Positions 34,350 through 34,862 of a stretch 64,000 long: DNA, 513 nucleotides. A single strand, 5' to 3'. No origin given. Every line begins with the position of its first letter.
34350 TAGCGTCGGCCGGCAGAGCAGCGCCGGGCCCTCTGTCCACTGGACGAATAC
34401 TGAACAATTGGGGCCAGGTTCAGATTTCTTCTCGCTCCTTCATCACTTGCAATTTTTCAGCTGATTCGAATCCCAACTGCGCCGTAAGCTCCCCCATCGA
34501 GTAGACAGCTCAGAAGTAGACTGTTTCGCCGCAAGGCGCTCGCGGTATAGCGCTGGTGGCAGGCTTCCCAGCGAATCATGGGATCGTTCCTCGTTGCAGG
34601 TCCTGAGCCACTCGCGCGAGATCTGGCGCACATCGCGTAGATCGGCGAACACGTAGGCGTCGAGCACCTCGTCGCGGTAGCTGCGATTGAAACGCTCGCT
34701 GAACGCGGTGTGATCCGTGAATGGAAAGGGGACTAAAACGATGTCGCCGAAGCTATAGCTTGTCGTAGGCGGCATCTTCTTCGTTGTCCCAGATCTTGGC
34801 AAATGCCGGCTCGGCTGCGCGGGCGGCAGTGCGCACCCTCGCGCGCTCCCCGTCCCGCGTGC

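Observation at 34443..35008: Second diverged copy of the TA module, with its toxin cut after 21 codons and fused to an IS3-family transposase tail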

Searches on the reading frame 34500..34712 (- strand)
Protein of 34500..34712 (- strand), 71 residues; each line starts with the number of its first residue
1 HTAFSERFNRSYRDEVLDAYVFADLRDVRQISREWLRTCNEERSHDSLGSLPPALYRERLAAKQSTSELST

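Call 55: search_dna_similar(query=window:34500-34712:-, collection=plasmids, mode=protein, max_rows=12)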
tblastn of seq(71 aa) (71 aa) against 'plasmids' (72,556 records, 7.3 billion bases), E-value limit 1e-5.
Records with a match: 827; places in all: 1034; records where one place covers at least 80% of the query: 686.
Best place of each record, by identity: <60% 827.
By first word of the organism name: Escherichia 176; Klebsiella 153; Yersinia 75; Piscirickettsia 69; Salmonella 44; Xanthomonas 43; Ralstonia 39; Providencia 35; Serratia 18; Citrobacter 15; and 61 more.
By predicted mobility (MOB-suite, as given by PLSDB): conjugative 339; non-mobilizable 296; mobilizable 192.
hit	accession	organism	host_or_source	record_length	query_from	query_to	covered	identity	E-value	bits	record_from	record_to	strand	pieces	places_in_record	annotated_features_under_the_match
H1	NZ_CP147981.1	Alteromonas macleodii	-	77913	1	70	99%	52.9%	2e-14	72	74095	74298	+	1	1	IS3 family transposase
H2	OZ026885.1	Candidatus Methylocalor cossyra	-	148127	1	71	100%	51.4%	2e-14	72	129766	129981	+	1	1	protein of unknown function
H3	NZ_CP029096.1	Pseudomonas aeruginosa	-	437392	1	71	100%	50.7%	6e-14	71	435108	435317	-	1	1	IS3 family transposase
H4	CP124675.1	Pseudomonas aeruginosa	Homo sapiens,urine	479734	1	71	100%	50.7%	6e-14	71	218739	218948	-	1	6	IS3 family transposase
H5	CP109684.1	Pseudomonas aeruginosa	Homo sapiens,whole organism,swab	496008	1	71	100%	50.7%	6e-14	71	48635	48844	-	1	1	IS3 family transposase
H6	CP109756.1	Pseudomonas aeruginosa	Homo sapiens,whole organism,swab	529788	1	71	100%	50.7%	6e-14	71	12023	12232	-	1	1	IS3 family transposase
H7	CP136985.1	Pseudomonas aeruginosa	Homo sapiens,Wound/Abscess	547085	1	71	100%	50.7%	6e-14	71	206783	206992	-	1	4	IS3 family transposase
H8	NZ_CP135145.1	Morganella morganii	fecal water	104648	1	68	96%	51.5%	2e-12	67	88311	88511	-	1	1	IS3 family transposase | Tn3 family transposase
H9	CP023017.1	Ralstonia solanacearum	Solanum tuberosum,single cell,Potato ...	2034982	1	67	94%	50.7%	3e-15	75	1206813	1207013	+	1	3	none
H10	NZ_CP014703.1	Ralstonia solanacearum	Solanum tuberosum,cell culture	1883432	1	67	94%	50.7%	3e-15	75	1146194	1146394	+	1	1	none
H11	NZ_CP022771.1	Ralstonia solanacearum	Solanum tuberosum,single cell,Potato ...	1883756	1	67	94%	50.7%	3e-15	75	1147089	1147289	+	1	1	none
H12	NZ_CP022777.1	Ralstonia solanacearum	Solanum tuberosum,single cell,Potato ...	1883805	1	67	94%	50.7%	3e-15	75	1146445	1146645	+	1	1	none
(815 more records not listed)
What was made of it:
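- Closest known: IS3-family insertion sequences. Same: Plasmid hits are annotated as IS3 family transposase (call 55).
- Checked: 827 plasmid records annotated 'IS3 family transposase' match the tail at about 51-53% aa identity (call 55).
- Tried and rejected: ISfinder was not available, and plasmid hits are only about 51-53% identical 'IS3 family transposase' (call 55).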
